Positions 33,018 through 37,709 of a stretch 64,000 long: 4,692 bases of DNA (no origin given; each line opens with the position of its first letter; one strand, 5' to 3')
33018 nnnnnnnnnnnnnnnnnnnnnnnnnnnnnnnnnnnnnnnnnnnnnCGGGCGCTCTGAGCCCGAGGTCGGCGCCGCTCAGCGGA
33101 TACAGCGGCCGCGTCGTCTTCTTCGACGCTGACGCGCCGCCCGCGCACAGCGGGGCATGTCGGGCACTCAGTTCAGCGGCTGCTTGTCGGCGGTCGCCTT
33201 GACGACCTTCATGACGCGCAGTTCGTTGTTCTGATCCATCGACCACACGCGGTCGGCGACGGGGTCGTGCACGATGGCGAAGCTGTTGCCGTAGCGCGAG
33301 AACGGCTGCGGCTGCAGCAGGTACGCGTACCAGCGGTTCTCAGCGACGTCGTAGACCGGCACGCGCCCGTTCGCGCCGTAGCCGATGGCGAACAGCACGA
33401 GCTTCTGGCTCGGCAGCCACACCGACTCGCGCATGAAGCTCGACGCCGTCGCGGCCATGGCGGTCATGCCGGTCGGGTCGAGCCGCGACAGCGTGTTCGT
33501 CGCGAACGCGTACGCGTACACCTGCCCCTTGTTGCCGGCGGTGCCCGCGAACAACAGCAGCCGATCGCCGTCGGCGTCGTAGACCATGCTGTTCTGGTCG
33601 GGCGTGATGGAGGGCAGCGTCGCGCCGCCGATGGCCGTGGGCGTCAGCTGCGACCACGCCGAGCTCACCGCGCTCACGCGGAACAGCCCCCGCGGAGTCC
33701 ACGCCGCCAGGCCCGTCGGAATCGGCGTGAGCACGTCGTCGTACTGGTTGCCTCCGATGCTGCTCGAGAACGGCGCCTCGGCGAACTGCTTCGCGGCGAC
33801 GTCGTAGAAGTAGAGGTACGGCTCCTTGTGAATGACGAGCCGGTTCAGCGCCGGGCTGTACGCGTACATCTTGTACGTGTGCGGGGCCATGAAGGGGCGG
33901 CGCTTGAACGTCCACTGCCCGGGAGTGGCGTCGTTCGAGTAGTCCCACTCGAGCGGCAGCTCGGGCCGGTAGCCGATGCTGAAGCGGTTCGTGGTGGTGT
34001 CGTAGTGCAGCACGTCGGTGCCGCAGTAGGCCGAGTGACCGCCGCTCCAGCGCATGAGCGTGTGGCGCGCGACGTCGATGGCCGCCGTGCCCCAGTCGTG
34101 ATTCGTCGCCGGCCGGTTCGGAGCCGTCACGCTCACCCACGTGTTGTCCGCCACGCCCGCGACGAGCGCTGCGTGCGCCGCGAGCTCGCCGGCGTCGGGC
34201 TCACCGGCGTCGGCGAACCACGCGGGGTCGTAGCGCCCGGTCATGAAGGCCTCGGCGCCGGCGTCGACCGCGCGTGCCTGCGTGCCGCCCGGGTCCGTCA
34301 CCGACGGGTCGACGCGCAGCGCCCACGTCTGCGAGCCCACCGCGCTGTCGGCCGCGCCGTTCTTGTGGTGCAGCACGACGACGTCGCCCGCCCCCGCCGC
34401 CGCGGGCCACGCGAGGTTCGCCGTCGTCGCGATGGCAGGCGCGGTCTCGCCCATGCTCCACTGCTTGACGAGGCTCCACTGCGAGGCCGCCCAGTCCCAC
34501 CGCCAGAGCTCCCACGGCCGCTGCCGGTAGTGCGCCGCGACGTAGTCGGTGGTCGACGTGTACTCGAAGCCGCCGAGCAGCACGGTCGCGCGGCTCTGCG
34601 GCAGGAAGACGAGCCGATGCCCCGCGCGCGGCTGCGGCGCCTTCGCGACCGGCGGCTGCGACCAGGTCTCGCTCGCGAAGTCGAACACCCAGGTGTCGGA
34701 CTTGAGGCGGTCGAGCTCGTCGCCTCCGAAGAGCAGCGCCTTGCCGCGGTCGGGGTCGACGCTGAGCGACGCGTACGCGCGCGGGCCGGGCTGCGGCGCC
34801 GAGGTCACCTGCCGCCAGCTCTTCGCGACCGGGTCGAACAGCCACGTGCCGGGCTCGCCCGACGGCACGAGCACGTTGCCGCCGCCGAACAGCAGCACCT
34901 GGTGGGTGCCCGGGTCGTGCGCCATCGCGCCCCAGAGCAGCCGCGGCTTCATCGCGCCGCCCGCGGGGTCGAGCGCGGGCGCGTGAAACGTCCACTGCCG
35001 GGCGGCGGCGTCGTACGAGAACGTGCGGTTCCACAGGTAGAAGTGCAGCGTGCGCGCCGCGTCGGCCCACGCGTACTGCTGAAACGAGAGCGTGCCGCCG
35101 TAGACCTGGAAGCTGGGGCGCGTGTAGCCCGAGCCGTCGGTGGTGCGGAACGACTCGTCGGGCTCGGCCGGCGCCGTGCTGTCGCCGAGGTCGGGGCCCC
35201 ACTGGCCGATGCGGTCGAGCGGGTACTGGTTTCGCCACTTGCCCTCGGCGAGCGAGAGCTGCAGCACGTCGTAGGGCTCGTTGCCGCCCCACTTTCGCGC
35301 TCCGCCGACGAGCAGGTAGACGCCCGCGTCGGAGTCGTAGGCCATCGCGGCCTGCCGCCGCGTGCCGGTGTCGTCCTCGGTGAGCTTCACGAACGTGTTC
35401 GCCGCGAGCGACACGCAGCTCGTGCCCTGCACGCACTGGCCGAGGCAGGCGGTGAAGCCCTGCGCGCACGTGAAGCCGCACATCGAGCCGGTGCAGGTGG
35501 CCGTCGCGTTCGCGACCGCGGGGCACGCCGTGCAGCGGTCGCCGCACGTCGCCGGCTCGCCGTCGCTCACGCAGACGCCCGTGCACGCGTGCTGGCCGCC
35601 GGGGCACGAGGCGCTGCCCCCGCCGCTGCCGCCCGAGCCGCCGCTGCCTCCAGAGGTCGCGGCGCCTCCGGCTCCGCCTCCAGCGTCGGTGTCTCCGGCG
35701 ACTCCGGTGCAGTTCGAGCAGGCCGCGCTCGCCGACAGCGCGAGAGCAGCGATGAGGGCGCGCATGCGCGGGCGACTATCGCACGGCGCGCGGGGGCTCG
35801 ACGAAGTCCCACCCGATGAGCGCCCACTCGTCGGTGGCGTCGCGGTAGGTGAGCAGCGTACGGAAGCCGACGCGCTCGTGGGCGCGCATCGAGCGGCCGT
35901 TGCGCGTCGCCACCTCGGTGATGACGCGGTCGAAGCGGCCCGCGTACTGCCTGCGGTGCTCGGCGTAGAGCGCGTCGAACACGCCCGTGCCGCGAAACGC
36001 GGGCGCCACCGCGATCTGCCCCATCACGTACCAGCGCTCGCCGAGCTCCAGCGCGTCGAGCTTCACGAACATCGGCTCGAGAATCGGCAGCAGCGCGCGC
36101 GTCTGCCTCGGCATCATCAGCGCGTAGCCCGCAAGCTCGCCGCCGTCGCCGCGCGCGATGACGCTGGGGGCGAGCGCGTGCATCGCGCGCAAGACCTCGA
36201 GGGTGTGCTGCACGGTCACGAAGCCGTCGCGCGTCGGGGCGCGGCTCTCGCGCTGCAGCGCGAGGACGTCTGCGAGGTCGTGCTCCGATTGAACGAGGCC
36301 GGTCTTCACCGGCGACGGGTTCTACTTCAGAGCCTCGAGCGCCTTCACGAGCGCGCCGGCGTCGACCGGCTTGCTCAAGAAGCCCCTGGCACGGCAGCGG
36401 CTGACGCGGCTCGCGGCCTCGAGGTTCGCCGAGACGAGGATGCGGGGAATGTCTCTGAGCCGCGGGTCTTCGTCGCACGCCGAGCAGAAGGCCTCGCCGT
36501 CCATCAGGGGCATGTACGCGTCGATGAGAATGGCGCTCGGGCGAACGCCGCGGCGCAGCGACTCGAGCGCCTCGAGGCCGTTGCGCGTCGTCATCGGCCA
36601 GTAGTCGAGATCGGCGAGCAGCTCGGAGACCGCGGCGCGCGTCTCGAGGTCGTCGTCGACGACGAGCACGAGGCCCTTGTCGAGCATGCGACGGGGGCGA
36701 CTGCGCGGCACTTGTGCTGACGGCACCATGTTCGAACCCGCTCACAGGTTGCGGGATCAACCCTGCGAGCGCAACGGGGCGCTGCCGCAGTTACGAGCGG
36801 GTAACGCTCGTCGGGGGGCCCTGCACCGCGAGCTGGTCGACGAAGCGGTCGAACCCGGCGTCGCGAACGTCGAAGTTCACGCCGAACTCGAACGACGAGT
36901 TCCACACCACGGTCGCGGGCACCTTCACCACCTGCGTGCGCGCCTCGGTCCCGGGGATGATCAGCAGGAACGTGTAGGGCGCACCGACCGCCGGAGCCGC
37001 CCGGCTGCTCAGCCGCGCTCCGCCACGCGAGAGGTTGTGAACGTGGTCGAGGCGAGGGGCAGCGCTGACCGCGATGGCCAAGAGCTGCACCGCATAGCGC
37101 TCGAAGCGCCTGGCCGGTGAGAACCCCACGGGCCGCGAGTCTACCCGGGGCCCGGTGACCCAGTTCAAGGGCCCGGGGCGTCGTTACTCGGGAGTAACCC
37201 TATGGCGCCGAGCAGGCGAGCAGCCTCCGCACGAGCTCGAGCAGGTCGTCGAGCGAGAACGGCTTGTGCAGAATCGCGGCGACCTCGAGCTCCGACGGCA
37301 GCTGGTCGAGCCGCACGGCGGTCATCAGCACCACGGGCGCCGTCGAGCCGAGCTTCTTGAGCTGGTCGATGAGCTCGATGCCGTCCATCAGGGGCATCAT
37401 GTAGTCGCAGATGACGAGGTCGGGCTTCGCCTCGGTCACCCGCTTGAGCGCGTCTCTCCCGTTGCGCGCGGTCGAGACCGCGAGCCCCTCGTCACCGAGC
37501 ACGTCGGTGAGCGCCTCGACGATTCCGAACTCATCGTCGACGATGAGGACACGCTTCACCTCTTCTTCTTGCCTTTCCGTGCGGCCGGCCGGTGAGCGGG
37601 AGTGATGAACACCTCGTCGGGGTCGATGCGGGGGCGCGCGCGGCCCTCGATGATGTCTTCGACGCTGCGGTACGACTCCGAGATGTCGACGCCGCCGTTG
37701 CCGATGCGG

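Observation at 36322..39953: KaiC-homolog signalling operon with a c-di-GMP (PilZ) component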

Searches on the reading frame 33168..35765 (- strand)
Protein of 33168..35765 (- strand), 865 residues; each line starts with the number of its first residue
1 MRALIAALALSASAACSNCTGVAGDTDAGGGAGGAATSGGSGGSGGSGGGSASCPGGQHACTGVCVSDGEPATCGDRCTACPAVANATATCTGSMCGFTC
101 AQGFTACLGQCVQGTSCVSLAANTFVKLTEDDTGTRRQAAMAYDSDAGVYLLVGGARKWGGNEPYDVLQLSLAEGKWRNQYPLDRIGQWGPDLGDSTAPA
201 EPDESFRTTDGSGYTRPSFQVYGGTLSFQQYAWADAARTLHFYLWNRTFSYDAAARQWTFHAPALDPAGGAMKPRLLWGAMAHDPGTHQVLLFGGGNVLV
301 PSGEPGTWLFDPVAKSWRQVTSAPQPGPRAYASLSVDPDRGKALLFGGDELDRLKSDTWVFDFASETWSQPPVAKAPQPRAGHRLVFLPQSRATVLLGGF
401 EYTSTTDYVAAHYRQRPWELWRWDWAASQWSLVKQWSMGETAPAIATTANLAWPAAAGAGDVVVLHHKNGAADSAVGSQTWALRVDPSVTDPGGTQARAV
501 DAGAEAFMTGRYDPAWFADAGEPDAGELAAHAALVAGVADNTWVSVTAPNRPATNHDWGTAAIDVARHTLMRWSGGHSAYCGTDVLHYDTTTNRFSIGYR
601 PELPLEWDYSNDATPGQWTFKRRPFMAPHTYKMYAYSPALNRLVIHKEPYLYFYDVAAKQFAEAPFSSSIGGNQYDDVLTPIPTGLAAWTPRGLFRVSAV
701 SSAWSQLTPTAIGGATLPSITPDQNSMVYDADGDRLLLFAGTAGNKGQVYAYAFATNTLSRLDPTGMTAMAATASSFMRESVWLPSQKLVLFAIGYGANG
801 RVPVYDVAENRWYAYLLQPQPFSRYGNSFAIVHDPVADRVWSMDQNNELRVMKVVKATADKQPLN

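Call 6: search_protein_families(library=pfam, proteins=[window:33168-35765:-], max_evalue=0.01)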
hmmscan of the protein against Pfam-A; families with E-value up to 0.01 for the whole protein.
window:33168-35765:- (865 aa): 6 families
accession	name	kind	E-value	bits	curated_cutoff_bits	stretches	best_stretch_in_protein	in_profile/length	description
PF24681.1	Kelch_KLHDC2_KLHL20_DRC7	-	2.3e-23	83.1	50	2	246-433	26-194/221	KLHDC2/KLHL20/DRC7 Kelch-repeats domain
PF13415.12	Kelch_3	-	5.2e-18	65.2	22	2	341-387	2-47/48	Galactose oxidase, central domain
PF24981.1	Beta-prop_ATRN-LZTR1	-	2.3e-15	57.1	50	2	249-433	18-195/289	Attractin/LZTR1 beta-propeller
PF13418.12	Kelch_4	-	1.3e-11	44.6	21.6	1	328-370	1-43/49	Galactose oxidase, central domain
PF13964.12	Kelch_6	-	9.3e-07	29.1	25.3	0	289-326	13-49/50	Kelch motif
PF01344.31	Kelch_1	-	0.00051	19.9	20.1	0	345-371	16-42/46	Kelch motif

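Call 7: search_protein_families(library=ncbifam, proteins=[window:33168-35765:-], max_evalue=0.01)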
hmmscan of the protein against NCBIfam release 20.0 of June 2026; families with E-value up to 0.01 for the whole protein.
window:33168-35765:- (865 aa): 0 families

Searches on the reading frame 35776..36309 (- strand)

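Call 6: search_protein_families(library=pfam, proteins=[window:35776-36309:-], max_evalue=0.01)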
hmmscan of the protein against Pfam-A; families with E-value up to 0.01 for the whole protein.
window:35776-36309:- (177 aa): 1 family
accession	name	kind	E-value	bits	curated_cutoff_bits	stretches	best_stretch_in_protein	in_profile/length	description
PF00583.31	Acetyltransf_1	-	3.2e-06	27.8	20.7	1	47-149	32-116/116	Acetyltransferase (GNAT) family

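Call 7: search_protein_families(library=ncbifam, proteins=[window:35776-36309:-], max_evalue=0.01)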
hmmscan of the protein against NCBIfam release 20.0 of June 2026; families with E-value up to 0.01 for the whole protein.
window:35776-36309:- (177 aa): 2 families
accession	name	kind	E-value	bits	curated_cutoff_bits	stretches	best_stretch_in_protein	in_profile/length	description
NF040504.1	resist_ArsN1b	equivalog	2.1e-06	27.6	210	1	92-167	75-154/159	arsinothricin resistance N-acetyltransferase ArsN1 family B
TIGR01575.1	rimI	equivalog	0.0041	17.3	86.4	1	97-152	59-115/132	ribosomal protein S18-alanine N-acetyltransferase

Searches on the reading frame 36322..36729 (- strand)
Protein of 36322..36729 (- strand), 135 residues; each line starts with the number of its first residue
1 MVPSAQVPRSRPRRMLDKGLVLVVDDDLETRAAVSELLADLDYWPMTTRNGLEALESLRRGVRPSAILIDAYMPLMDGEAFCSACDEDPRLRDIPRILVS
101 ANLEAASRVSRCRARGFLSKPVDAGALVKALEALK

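Call 6: search_protein_families(library=pfam, proteins=[window:36322-36729:-], max_evalue=0.01)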
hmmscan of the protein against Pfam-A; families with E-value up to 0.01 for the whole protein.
window:36322-36729:- (135 aa): 1 family
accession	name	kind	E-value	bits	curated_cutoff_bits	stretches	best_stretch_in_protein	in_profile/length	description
PF00072.30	Response_reg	-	3.1e-16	59.9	30.2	1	21-131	1-110/111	Response regulator receiver domain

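Call 7: search_protein_families(library=ncbifam, proteins=[window:36322-36729:-], max_evalue=0.01)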
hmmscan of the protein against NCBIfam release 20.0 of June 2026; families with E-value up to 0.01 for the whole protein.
window:36322-36729:- (135 aa): 46 families (the best 25 are shown)
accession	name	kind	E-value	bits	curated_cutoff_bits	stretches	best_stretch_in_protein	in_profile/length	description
NF007135.0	PRK09581.1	equivalog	3.6e-12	45.8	474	1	21-134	5-119/457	PleD family two-component system response regulator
NF045717.1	DVU0259_DivK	exception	1.5e-11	44.5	160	1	21-131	5-112/117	DVU0259 family response regulator domain-containing protein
NF008099.0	PRK10841.1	equivalog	8.4e-09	33.7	920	1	17-132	823-937/949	two-component system sensor histidine kinase RcsC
NF007969.0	PRK10693.1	equivalog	1.7e-08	33.9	329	1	20-123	9-111/337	two-component system response regulator RssB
NF041733.1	resp_reg_CseB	equivalog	3e-08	33.3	350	1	21-132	3-112/228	two-component system response regulator CseB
TIGR01818.1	ntrC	equivalog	5.5e-08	32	558.6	1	21-128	1-107/463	nitrogen regulation protein NR(I)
NF007901.0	PRK10610.1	equivalog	6.8e-08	32.7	189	1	15-131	1-120/129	chemotaxis response regulator CheY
NF041866.1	EpsW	equivalog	9.3e-08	31.7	200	1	19-130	6-120/131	exopolysaccharide biosynthesis response regulator EpsW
NF053512.1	nitric_RR_NosR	exception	1.1e-07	31.3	400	1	21-132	1-112/422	response regulator c-di-GMP phosphodiesterase, NosR family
NF040689.1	MtrAB_MtrA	equivalog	1.4e-07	31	300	1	21-129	1-107/219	MtrAB system response regulator MtrA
NF045944.1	ResRegRpaBCyano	equivalog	1.5e-07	31.1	330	1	22-123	1-100/229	response regulator transcription factor RpaB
NF008469.0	PRK11361.1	equivalog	1.7e-07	30.3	714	1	20-125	6-110/461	acetoacetate metabolism transcriptional regulator AtoC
TIGR02154.1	PhoB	equivalog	2.5e-07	30.2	296.2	1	21-132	5-117/226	phosphate regulon transcriptional regulator PhoB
NF011874.0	PRK15347.1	equivalog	5.4e-07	28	852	1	21-132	693-807/921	two component system sensor kinase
NF049963.1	RespRegFlgRCampy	domain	6.7e-07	28.5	750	1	21-133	3-111/429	fla regulon two-component system response regulator FlgR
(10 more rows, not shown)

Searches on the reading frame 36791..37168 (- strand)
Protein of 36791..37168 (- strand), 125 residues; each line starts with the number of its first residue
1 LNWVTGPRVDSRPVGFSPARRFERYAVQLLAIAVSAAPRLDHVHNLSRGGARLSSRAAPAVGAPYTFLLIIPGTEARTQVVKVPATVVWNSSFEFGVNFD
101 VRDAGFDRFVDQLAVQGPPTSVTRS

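Call 6: search_protein_families(library=pfam, proteins=[window:36791-37168:-], max_evalue=0.01)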
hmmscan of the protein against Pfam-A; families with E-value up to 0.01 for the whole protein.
window:36791-37168:- (125 aa): 2 families
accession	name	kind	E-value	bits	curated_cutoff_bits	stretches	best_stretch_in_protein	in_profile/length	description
PF07238.19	PilZ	-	3.4e-09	37.4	22.5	1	20-101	3-87/102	PilZ domain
PF05616.18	Neisseria_TspB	-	0.0077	15.2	20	1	19-63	60-103/517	Neisseria meningitidis TspB protein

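Call 7: search_protein_families(library=ncbifam, proteins=[window:36791-37168:-], max_evalue=0.01)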
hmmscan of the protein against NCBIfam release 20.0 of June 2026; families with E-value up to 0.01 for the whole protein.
window:36791-37168:- (125 aa): 1 family
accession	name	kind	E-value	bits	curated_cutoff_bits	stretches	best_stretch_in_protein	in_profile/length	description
TIGR02266.1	gmx_TIGR02266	paralog_domain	5.1e-05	23.4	68.7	1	41-92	19-67/96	TIGR02266 family protein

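Call 35: search_protein_families(library=pfam, alignment_id=A3, max_evalue=0.001)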
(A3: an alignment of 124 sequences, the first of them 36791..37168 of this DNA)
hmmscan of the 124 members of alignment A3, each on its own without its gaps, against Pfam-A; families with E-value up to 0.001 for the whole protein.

A. member 1, window:36791-37168:- (125 aa): 1 family
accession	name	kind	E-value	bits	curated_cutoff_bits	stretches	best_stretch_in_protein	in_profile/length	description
PF07238.19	PilZ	-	3.4e-09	37.4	22.5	1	20-101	3-87/102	PilZ domain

B. families by the number of members that match (of 124 scanned): 130 families (the first 25 are shown)
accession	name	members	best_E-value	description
PF01936.24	NYN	6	4e-33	NYN domain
PF12872.13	OST-HTH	6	2.9e-06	OST-HTH/LOTUS domain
PF13474.12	SnoaL_3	4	6.4e-32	SnoaL-like domain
PF14534.12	DUF4440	4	7.2e-09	Domain of unknown function (DUF4440)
PF07690.21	MFS_1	3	2.3e-45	Major Facilitator Superfamily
PF00561.26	Abhydrolase_1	3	2.4e-28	alpha/beta hydrolase fold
PF12697.13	Abhydrolase_6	3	1.6e-19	Alpha/beta hydrolase family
PF12146.15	Hydrolase_4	3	1.6e-18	Serine aminopeptidase, S33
PF01022.26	HTH_5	3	2.2e-14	Bacterial regulatory protein, arsR family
PF00171.27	Aldedh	2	8.3e-164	Aldehyde dehydrogenase family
PF01012.27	ETF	2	9.5e-42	Electron transfer flavoprotein domain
PF00578.27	AhpC-TSA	2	2.6e-41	AhpC/TSA family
PF04391.17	DUF533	2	1.2e-40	Protein of unknown function (DUF533)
PF02694.21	UPF0060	2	2e-39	Uncharacterised BCR, YnfA/UPF0060 family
PF13302.13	Acetyltransf_3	2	5.2e-37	Acetyltransferase (GNAT) domain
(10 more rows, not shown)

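Call 45: find_homologous_proteins(query=window:36791-37129:-, max_evalue=0.00001)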
Query window:36791-37129:- (112 aa): 5 proteins with E <= 0.00001 among 31 candidates.
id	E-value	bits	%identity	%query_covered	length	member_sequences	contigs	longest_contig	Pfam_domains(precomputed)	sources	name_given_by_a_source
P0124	1.7e-66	239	100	100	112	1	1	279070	PF07238.20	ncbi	-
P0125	2.3e-54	200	83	100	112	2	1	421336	PF07238.20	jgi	-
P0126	2.8e-54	199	81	100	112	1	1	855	PF07238.20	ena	-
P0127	7.1e-47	176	73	100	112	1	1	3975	PF07238.20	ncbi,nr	ncbi:MAG: PilZ domain-containing protein [Myxococcaceae bacterium]|nr:PilZ domain-containing protein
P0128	1.8e-40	155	80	80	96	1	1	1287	PF07238.20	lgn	-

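Call 46: find_encoding_contigs(protein=P0127, flank=5000, max_places=2)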
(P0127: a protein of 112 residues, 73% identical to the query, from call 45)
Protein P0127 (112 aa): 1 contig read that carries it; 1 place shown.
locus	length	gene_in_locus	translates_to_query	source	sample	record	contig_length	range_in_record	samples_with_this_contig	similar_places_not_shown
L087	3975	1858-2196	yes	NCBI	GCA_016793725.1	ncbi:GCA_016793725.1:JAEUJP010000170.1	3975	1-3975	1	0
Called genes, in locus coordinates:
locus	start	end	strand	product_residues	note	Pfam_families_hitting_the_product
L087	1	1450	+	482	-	PF00005:ABC_tran (faint), PF01637:ATPase_2 (faint), PF03796:DnaB_C (faint), PF05729:NACHT (faint), PF06745:ATPase, PF09848:SLFN-g3_helicase (faint), PF13481:AAA_25 (weak), PF06745:ATPase, +5 more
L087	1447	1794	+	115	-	PF00072:Response_reg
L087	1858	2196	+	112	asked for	PF07238:PilZ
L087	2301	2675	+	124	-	PF00072:Response_reg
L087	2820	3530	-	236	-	-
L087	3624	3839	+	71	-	-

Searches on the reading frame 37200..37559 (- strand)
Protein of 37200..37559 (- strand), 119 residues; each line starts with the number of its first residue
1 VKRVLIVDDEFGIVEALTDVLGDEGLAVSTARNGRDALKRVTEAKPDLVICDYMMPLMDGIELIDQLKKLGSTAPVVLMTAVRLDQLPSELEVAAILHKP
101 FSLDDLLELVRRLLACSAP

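Call 6: search_protein_families(library=pfam, proteins=[window:37200-37559:-], max_evalue=0.01)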
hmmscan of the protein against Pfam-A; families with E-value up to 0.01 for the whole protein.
window:37200-37559:- (119 aa): 1 family
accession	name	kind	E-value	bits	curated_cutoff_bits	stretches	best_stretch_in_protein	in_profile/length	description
PF00072.30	Response_reg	-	1.5e-24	86.7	30.2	1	4-110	1-110/111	Response regulator receiver domain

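Call 7: search_protein_families(library=ncbifam, proteins=[window:37200-37559:-], max_evalue=0.01)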
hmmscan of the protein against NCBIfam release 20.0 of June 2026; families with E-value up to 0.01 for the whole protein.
window:37200-37559:- (119 aa): 98 families (the best 25 are shown)
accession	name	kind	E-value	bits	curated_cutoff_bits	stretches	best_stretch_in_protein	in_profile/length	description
NF007969.0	PRK10693.1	equivalog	1.3e-19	70.4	329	1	2-117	8-124/337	two-component system response regulator RssB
NF008469.0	PRK11361.1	equivalog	1.4e-19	70.1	714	1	2-115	5-121/461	acetoacetate metabolism transcriptional regulator AtoC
TIGR01818.1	ntrC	equivalog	1.2e-17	63.9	558.6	1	4-115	1-115/463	nitrogen regulation protein NR(I)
NF051870.1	NAssimRespRegNtrX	equivalog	1.8e-17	63.4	600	1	2-115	2-120/452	nitrogen assimilation response regulator NtrX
NF046022.1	RespRegCpdRBruc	equivalog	2.7e-17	62.8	180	1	1-115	1-118/120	cell cycle two-component system response regulator CpdR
NF040534.1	resp_reg_YycF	equivalog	4e-17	62.3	340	1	2-111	1-112/231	response regulator YycF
NF045717.1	DVU0259_DivK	exception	5.6e-17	62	160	1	2-114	3-116/117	DVU0259 family response regulator domain-containing protein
NF040689.1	MtrAB_MtrA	equivalog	7.1e-17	61.5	300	1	4-112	1-111/219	MtrAB system response regulator MtrA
TIGR01387.1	cztR_silR_copR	subfamily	1.5e-16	60.7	279.2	1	4-115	1-115/218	heavy metal response regulator transcription factor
TIGR02154.1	PhoB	equivalog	1.5e-16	60.4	296.2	1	2-114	3-120/226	phosphate regulon transcriptional regulator PhoB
NF045944.1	ResRegRpaBCyano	equivalog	2.5e-16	59.7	330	1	5-114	1-112/229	response regulator transcription factor RpaB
NF045505.1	RR_RssB_Pseudo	equivalog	4.2e-16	59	700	1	3-100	7-107/394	two-component system response regulator RssB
NF008296.0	PRK11083.1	equivalog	2e-15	56.8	273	1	2-114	4-118/228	two-component system response regulator CreB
NF008176.1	PRK10923.1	equivalog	3.3e-15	55.6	620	1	3-115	5-120/469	nitrogen regulation protein NR(I)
NF053512.1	nitric_RR_NosR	exception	5.8e-15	55.2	400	1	4-80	1-77/422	response regulator c-di-GMP phosphodiesterase, NosR family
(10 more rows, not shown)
